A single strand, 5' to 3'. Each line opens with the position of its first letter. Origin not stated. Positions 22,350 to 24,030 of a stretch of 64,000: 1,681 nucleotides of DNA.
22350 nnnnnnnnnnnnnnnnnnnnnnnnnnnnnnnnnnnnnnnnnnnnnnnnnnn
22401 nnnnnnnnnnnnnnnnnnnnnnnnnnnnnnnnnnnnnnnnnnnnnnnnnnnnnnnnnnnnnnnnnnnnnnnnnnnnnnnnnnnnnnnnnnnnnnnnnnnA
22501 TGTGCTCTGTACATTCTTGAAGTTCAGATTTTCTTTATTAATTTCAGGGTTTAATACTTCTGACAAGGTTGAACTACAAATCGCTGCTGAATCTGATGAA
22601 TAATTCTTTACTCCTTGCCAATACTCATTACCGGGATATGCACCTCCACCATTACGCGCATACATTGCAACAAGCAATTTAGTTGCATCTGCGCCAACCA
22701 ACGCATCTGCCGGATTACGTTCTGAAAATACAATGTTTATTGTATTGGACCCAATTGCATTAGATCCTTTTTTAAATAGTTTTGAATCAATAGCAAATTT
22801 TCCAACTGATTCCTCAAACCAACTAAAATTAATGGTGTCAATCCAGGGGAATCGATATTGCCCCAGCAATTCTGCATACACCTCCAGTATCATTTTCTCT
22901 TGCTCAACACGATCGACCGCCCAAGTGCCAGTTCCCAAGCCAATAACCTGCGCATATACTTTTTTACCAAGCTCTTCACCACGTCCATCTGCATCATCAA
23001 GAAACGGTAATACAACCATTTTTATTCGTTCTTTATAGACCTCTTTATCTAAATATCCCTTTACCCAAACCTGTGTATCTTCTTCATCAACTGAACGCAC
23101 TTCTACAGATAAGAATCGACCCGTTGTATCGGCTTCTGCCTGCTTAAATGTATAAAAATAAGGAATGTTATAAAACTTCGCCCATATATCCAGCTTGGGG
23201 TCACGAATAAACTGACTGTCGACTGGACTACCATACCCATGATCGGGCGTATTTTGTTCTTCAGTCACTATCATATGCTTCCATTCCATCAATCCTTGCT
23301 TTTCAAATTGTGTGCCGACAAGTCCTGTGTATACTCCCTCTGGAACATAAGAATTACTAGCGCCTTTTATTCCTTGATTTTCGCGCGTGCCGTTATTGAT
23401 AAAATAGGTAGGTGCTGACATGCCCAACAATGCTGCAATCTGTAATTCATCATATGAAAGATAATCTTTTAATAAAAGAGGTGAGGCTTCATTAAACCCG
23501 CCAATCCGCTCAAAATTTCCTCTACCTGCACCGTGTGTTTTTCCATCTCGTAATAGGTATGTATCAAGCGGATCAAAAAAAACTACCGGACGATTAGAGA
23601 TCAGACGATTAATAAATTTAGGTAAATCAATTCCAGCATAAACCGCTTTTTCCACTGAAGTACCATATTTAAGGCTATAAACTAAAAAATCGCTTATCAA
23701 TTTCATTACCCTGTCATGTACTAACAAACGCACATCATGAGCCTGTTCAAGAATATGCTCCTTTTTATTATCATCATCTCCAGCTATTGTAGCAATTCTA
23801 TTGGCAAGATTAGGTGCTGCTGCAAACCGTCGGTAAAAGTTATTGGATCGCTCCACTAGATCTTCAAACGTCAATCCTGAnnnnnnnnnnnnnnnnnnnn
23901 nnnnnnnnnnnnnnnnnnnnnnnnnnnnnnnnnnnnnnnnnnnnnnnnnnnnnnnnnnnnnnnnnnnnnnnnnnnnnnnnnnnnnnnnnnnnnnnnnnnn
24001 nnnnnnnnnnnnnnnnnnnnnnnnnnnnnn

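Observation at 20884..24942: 4-kb gene for a secreted giant protein with Pro/Ala-rich repeats, a charged coiled coil and a tandemly duplicated roughly 430-aa unknown domain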

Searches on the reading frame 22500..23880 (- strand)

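Call 26: search_solved_structures(query=window:22500-23880:-, max_evalue=0.01, show_alignments=4)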
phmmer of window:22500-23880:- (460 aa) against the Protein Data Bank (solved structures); distinct sequences matched with E-value up to 0.01: 2.
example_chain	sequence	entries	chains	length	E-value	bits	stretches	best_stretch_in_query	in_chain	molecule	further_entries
8dmu_A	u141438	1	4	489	2.7e-54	188.2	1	35-457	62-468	CG3568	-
8dmt_A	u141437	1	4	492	5.4e-51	177.4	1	42-456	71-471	RE54994p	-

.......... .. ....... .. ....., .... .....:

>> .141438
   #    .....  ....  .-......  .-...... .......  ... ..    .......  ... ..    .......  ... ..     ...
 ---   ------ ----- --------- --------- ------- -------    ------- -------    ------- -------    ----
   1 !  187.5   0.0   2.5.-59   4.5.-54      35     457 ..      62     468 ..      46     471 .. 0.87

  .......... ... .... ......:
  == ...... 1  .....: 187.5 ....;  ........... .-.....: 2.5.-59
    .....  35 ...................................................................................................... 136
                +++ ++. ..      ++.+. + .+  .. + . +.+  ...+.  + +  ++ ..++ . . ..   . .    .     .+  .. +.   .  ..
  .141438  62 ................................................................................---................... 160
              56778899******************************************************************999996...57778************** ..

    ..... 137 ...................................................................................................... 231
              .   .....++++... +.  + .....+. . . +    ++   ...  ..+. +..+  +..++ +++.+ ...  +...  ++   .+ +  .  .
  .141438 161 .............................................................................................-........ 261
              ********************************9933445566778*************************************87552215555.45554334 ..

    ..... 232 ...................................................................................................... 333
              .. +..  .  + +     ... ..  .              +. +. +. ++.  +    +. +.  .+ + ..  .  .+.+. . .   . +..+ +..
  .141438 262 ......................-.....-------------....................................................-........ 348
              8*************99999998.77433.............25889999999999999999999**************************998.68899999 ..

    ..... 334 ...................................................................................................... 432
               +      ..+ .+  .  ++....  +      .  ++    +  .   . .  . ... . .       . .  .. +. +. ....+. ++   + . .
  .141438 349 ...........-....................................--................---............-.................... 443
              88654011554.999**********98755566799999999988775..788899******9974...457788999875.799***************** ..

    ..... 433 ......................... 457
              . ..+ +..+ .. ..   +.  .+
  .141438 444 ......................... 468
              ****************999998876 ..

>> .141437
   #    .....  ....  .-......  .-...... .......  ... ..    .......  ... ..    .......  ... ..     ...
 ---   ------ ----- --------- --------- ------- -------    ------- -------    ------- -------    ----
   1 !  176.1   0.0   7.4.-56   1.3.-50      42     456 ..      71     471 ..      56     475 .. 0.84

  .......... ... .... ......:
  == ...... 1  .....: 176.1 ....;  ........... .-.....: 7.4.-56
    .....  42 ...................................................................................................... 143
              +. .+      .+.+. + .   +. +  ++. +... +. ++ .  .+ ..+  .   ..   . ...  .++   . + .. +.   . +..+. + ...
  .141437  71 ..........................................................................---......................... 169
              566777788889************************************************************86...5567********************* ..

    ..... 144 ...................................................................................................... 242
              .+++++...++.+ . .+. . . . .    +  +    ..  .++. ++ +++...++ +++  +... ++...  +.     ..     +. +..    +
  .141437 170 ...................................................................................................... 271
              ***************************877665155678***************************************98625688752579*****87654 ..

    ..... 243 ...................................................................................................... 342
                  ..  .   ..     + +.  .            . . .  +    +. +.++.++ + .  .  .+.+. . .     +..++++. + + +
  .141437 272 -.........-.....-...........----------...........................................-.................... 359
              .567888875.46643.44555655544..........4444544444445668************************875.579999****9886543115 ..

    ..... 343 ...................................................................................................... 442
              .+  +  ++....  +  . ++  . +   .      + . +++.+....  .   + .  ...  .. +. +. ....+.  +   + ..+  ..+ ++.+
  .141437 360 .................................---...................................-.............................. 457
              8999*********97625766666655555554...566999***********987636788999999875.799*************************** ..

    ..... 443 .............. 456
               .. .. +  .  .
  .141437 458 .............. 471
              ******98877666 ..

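Call 54: predict_structure(alignment_id=A2)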
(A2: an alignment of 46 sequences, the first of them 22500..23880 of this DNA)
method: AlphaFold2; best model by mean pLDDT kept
length: 460 residues; sequences in the alignment: 46
mean_pLDDT: 88.7   pTM: 0.91
mean pLDDT of the five models: 88.7, 87.7, 87.6, 87.2, 86.3
residues with pLDDT >= 90: 316; 70-90: 88; 50-70: 47; < 50: 9
segments of 3 or more residues with pLDDT < 50: 371-374, 410-414
pLDDT, mean of each block of 10 residues (from residue 1): 93 88 80 97 97 97 98 96 96 88 76 80 87 93 91 95 88 94 86 76 94 92 83 97 97 97 83 96 95 98 98 72 92 95 96 94 86 57 94 97 83 53 64 84 93 96
secondary structure, 60 per line:
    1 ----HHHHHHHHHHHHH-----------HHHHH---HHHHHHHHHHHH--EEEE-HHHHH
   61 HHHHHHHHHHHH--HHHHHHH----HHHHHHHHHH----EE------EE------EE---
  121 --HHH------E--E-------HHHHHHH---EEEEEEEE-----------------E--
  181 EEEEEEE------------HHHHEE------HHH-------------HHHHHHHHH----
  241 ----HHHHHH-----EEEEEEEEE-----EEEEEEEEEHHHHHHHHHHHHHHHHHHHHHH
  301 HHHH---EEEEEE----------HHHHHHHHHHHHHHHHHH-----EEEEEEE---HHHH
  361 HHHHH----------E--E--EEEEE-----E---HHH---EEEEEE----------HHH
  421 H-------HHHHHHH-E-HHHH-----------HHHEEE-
elements in order: H5-17 H29-33 H37-48 E51-54 H56-72 H75-81 H86-95 H143-149 E153-160 E181-187 H200-203 H228-236 H245-250 E256-264 E270-278 H279-304 E308-313 H324-341 E347-353 H357-365 E382-386 E402-407 H418-421 H429-435 H439-442 E457-459

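Call 58: fold_search(model_id=the predicted structure, library=pdb)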
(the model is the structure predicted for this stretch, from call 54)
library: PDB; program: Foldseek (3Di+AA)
matches with E <= 10: 770; with E <= 0.001: 26
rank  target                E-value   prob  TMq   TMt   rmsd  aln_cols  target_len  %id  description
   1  8dmu_C                4.0e-33  1.00  0.81  0.78   6.7       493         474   29  Crystal structure of macrodomain CG3568 from Drosophila melanogaster in complex with ADP-ribose (released 2023-07-12)
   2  8dmt_A                4.8e-33  1.00  0.84  0.79   3.1       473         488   27  Crystal structure of macrodomain CG2909 from Drosophila melanogaster in complex with ADP-ribose (released 2023-08-02)
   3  8dmt_B                7.4e-33  1.00  0.81  0.77   5.2       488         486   27  Crystal structure of macrodomain CG2909 from Drosophila melanogaster in complex with ADP-ribose (released 2023-08-02)
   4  8dmu_B                9.8e-33  1.00  0.82  0.80   3.3       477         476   30  Crystal structure of macrodomain CG3568 from Drosophila melanogaster in complex with ADP-ribose (released 2023-07-12)
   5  8dmu_D                1.9e-32  1.00  0.83  0.81   3.0       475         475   30  Crystal structure of macrodomain CG3568 from Drosophila melanogaster in complex with ADP-ribose (released 2023-07-12)
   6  8dmu_A                3.3e-32  1.00  0.82  0.80   3.4       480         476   30  Crystal structure of macrodomain CG3568 from Drosophila melanogaster in complex with ADP-ribose (released 2023-07-12)
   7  7w3s_A                1.1e-16  1.00  0.64  0.71   3.9       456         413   16  The complex structure of Larg1-ADPr from Legionella pneumophila (released 2022-04-06)
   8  7wbk_A                1.9e-16  1.00  0.64  0.70   4.4       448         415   15  Crystal structure of Legionella pneumophila effector protein Lpg0081 (released 2022-06-15)
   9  7w3s_D                2.9e-16  1.00  0.63  0.70   5.2       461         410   15  The complex structure of Larg1-ADPr from Legionella pneumophila (released 2022-04-06)
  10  7w3s_C                1.7e-15  1.00  0.64  0.71   4.1       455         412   15  The complex structure of Larg1-ADPr from Legionella pneumophila (released 2022-04-06)
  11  8dmr                  3.9e-10  1.00  0.47  0.57   7.2       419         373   13  Legionella macrodomain effector MavL R370A in complex with ADP-ribose (released 2023-07-12)
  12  8dmp_G                1.3e-09  1.00  0.45  0.55   6.6       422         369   14  Crystal structure of Legionella pneumophila macrodomain effector MavL (released 2023-07-12)
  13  6omi_B                1.5e-09  1.00  0.48  0.60   6.6       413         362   13  Crystal structure of the Legionella effector protein MavL (released 2020-02-26)
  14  8xep_A                1.9e-09  1.00  0.46  0.57   6.4       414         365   12  Crystal structure of a Legionella pneumophila type IV effector in complex with ubiquitin (released 2024-05-01)
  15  8dmp_C                1.9e-09  1.00  0.46  0.55   6.7       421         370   12  Crystal structure of Legionella pneumophila macrodomain effector MavL (released 2023-07-12)
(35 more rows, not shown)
